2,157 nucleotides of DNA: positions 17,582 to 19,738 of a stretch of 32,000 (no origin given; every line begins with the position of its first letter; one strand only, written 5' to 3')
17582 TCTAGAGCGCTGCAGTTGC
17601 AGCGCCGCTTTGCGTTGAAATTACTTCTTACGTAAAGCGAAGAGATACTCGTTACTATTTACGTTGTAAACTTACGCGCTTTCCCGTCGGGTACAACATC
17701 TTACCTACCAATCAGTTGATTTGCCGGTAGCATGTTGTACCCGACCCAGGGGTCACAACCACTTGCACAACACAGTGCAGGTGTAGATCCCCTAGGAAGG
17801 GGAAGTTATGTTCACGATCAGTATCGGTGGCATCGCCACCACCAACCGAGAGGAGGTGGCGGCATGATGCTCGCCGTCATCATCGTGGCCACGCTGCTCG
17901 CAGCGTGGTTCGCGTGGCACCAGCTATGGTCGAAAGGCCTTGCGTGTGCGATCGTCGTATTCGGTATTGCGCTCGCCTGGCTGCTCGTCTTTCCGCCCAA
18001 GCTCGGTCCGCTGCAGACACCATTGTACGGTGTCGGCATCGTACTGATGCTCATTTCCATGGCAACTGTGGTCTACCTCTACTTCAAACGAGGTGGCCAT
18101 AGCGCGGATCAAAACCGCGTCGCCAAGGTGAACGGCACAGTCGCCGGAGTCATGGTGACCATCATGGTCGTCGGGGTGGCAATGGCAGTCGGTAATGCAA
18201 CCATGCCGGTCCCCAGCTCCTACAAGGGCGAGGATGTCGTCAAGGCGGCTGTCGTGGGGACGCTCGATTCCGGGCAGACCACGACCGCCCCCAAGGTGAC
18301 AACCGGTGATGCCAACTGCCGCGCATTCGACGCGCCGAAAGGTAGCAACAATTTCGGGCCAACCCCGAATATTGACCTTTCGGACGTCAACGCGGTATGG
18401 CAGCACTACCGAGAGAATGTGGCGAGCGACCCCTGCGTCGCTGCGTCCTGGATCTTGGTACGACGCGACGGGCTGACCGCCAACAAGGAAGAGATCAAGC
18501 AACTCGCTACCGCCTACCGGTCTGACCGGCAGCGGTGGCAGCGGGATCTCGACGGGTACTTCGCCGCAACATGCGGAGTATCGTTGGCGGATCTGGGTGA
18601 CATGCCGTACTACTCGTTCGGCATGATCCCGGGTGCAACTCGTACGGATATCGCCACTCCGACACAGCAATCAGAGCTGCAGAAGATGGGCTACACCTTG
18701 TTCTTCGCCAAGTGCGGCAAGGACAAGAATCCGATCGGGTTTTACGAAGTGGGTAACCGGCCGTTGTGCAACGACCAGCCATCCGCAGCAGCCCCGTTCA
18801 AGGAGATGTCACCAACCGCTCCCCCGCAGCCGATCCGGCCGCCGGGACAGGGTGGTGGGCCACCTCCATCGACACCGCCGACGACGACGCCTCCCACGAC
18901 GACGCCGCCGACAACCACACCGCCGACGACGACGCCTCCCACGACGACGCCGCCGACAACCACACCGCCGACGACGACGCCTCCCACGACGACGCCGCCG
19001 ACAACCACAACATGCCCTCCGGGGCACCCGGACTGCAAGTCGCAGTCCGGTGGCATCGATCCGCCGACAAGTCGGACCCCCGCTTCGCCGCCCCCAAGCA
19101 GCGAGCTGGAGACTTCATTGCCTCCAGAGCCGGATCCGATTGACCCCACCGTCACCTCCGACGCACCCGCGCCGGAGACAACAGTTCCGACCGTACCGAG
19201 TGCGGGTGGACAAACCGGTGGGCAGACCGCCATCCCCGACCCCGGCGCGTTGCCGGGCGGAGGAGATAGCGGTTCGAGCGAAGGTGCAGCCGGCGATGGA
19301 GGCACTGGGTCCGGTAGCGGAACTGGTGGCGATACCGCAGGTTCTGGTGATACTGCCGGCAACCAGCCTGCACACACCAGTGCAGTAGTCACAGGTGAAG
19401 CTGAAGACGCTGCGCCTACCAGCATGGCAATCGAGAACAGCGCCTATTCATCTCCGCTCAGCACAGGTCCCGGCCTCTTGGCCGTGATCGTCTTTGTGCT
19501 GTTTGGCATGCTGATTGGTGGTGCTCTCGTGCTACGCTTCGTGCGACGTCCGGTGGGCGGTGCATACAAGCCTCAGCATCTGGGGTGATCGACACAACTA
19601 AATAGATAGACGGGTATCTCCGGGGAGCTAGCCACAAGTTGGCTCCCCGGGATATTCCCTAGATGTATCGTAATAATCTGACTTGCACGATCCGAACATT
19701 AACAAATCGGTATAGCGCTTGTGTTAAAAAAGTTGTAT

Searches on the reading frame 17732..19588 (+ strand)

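Call 7: search_protein_families(library=pfam, proteins=[window:17732-19588:+], max_evalue=0.01)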
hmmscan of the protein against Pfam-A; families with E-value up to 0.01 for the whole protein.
window:17732-19588:+ (618 aa): 0 families

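Call 9: search_protein_families(library=ncbifam, proteins=[window:17732-19588:+], max_evalue=0.1)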
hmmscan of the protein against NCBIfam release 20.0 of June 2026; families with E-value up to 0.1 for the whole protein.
window:17732-19588:+ (618 aa): 1 family
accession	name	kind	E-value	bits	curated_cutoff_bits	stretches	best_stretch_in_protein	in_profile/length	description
TIGR02123.1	TRAP_fused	subfamily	0.0018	17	320.65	1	47-159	6-118/615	TRAP transporter fused permease subunit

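Call 95: search_protein_families(library=pfam, proteins=[window:17732-19588:+], max_evalue=0.001)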
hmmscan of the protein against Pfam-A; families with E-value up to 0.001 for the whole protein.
window:17732-19588:+ (618 aa): 0 families
